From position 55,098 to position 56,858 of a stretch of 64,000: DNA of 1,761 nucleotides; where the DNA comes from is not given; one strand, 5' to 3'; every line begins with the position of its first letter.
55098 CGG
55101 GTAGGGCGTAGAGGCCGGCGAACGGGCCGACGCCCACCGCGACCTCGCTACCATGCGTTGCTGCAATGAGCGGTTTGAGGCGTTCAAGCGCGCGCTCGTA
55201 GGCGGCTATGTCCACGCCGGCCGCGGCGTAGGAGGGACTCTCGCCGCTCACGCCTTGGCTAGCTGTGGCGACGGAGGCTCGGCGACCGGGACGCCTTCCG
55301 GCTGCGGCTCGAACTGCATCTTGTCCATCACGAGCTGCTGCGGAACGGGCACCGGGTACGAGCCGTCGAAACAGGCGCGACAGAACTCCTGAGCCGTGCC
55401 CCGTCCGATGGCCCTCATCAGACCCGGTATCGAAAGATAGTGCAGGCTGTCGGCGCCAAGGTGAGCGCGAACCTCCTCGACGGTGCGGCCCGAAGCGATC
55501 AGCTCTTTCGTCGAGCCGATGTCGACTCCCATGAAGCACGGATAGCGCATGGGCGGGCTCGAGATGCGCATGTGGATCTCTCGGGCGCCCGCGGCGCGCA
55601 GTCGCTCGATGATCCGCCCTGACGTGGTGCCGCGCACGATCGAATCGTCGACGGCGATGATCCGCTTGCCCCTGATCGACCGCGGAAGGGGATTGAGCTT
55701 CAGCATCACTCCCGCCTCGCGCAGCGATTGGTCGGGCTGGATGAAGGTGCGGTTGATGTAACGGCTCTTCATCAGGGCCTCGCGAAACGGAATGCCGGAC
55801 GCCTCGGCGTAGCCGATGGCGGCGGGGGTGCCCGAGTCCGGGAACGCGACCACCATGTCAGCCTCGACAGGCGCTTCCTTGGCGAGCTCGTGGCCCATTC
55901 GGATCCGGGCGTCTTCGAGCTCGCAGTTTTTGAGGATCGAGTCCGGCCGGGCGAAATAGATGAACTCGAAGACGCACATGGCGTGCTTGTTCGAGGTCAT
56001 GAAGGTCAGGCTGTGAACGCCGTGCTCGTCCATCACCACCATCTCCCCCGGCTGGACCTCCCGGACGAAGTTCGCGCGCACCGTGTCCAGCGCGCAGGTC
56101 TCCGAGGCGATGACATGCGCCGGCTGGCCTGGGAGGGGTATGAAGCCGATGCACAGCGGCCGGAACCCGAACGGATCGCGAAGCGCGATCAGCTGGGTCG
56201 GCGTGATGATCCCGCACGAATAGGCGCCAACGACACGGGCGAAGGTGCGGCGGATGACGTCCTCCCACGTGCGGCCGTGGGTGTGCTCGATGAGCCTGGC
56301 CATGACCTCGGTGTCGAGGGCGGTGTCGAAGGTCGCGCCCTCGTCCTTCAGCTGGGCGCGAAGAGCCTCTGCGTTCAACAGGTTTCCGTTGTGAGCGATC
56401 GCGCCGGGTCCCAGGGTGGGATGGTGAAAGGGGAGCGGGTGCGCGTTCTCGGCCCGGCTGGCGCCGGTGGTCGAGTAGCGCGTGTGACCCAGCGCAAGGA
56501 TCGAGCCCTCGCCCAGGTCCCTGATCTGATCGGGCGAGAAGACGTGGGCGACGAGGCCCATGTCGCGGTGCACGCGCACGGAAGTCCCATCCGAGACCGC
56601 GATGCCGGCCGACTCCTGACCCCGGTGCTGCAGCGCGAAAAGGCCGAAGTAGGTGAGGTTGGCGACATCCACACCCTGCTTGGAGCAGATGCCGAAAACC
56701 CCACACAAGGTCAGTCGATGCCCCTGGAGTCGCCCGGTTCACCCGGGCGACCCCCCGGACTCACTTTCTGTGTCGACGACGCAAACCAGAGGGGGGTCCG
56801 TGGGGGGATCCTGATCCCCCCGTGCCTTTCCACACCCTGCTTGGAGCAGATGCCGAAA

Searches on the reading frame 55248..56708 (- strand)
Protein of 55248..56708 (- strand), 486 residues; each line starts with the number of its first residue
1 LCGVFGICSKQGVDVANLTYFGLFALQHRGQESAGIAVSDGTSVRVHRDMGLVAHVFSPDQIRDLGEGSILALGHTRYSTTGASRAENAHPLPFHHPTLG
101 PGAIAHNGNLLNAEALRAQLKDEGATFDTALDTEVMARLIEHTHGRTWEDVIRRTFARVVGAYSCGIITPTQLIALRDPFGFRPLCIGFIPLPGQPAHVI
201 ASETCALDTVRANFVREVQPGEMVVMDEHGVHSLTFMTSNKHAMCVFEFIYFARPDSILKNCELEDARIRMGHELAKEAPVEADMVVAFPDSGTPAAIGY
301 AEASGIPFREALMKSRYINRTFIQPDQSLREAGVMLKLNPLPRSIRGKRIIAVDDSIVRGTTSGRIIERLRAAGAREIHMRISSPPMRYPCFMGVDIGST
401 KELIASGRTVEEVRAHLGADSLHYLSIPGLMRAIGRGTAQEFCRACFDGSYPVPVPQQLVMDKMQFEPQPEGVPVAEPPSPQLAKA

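Call 30: find_homologous_proteins(query=window:55251-56708:-, max_evalue=1e-100)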
Query window:55251-56708:- (486 aa): 7981 proteins with E <= 1e-100 among 8000 candidates; the best 120 are listed.
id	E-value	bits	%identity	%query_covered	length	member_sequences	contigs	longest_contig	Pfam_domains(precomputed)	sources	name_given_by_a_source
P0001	3.6e-297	1004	90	100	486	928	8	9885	PF00156.34,PF13522.12,PF13537.12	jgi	jgi:amidophosphoribosyltransferase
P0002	1.4e-295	999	89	100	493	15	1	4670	PF00156.34,PF13522.12,PF13537.12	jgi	jgi:amidophosphoribosyltransferase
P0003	4.0e-292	988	89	100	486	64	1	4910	PF00156.34,PF13522.12,PF13537.12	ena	-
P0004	7.6e-291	983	90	97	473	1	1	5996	PF00156.34,PF13522.12,PF13537.12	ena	-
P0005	1.3e-290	983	90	97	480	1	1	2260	PF00156.34,PF13522.12,PF13537.12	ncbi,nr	ncbi:MAG TPA: amidophosphoribosyltransferase [Candidatus Dormibacteraeota bacterium]|nr:amidophospho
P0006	2.0e-290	982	88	100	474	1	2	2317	PF00156.34,PF13522.12,PF13537.12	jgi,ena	jgi:amidophosphoribosyltransferase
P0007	2.9e-290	981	90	97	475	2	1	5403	PF00156.34,PF13522.12,PF13537.12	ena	-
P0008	3.1e-290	981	88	100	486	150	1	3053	PF00156.34,PF13522.12,PF13537.12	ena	-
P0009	3.9e-290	981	90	96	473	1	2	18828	PF00156.34,PF13522.12,PF13537.12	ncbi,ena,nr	ncbi:MAG TPA: amidophosphoribosyltransferase [Candidatus Dormibacteraeota bacterium]|nr:amidophospho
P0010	1.1e-289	980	90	97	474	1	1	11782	PF00156.34,PF13522.12,PF13537.12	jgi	jgi:amidophosphoribosyltransferase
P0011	1.9e-289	979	89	97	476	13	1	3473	PF00156.34,PF13522.12,PF13537.12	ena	-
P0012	3.6e-289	978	90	96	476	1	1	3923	PF00156.34,PF13522.12,PF13537.12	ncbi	-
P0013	4.2e-289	978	90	97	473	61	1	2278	PF00156.34,PF13522.12,PF13537.12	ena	-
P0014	6.1e-289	977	88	100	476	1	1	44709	PF00156.34,PF13522.12,PF13537.12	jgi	jgi:amidophosphoribosyltransferase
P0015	6.4e-289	977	90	96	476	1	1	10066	PF00156.34,PF13522.12,PF13537.12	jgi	jgi:amidophosphoribosyltransferase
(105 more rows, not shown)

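Call 31: find_encoding_contigs(protein=P0001, flank=2500, max_places=6)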
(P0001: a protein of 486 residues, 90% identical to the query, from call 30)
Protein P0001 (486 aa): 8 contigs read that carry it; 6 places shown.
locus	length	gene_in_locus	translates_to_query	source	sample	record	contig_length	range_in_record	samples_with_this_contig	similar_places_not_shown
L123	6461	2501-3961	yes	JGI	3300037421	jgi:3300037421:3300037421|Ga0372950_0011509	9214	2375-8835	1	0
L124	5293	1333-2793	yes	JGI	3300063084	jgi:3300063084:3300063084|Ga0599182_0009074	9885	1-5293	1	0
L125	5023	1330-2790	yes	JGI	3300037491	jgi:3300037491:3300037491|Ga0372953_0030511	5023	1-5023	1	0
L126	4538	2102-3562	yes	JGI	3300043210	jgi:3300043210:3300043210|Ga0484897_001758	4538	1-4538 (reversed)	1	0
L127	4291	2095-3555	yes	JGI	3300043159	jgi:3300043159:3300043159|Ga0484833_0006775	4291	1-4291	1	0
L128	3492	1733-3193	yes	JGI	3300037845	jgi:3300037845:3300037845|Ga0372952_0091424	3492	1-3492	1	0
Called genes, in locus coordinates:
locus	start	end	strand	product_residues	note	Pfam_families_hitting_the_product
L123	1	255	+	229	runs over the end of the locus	PF13507:GATase_5, PF01965:DJ-1_PfpI, PF07685:GATase_3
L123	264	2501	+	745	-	PF18072:FGAR-AT_linker, PF00586:AIRS, PF02769:AIRS_C, PF00586:AIRS, PF02769:AIRS_C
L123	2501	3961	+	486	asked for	PF13522:GATase_6, PF13537:GATase_7, PF00156:Pribosyltran (weak)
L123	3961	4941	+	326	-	PF00586:AIRS, PF02769:AIRS_C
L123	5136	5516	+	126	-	PF00551:Formyl_trans_N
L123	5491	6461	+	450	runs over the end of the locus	?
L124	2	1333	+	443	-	?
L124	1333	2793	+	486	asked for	PF13522:GATase_6, PF13537:GATase_7, PF00156:Pribosyltran (weak)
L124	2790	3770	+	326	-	PF00586:AIRS, PF02769:AIRS_C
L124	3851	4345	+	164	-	PF00551:Formyl_trans_N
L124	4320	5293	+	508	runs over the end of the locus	PF02142:MGS, PF01808:AICARFT_IMPCHas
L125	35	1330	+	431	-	PF02769:AIRS_C, PF00586:AIRS, PF02769:AIRS_C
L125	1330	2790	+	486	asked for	PF13522:GATase_6, PF13537:GATase_7, PF00156:Pribosyltran (weak)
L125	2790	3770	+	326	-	PF00586:AIRS, PF02769:AIRS_C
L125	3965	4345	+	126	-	PF00551:Formyl_trans_N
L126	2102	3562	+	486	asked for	PF13522:GATase_6, PF13537:GATase_7, PF00156:Pribosyltran (weak)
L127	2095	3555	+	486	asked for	PF13522:GATase_6, PF13537:GATase_7, PF00156:Pribosyltran (weak)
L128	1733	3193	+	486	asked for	PF13522:GATase_6, PF13537:GATase_7, PF00156:Pribosyltran (weak)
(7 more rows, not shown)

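Call 32: find_encoding_contigs(protein=P0014, flank=2500, max_places=3)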
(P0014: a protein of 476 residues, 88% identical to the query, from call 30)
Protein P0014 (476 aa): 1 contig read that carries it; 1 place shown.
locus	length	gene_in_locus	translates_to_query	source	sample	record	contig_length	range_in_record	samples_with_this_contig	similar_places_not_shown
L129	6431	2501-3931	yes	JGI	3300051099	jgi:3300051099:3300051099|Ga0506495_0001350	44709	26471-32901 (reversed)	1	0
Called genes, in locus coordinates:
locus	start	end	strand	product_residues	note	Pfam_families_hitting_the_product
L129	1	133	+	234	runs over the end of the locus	PF13507:GATase_5, PF01965:DJ-1_PfpI, PF07685:GATase_3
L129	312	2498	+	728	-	PF18072:FGAR-AT_linker, PF00586:AIRS, PF02769:AIRS_C, PF00586:AIRS, PF02769:AIRS_C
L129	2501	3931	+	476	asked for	PF13522:GATase_6, PF13537:GATase_7, PF00156:Pribosyltran (weak)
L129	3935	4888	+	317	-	PF00586:AIRS, PF02769:AIRS_C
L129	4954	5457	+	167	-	PF00551:Formyl_trans_N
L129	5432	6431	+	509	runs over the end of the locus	PF02142:MGS, PF01808:AICARFT_IMPCHas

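Call 44: find_encoding_contigs(protein=window:55248-56708:-, flank=10000, max_places=5)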
Protein window:55248-56708:- (486 aa): no gene with exactly this product is on record in the collection.
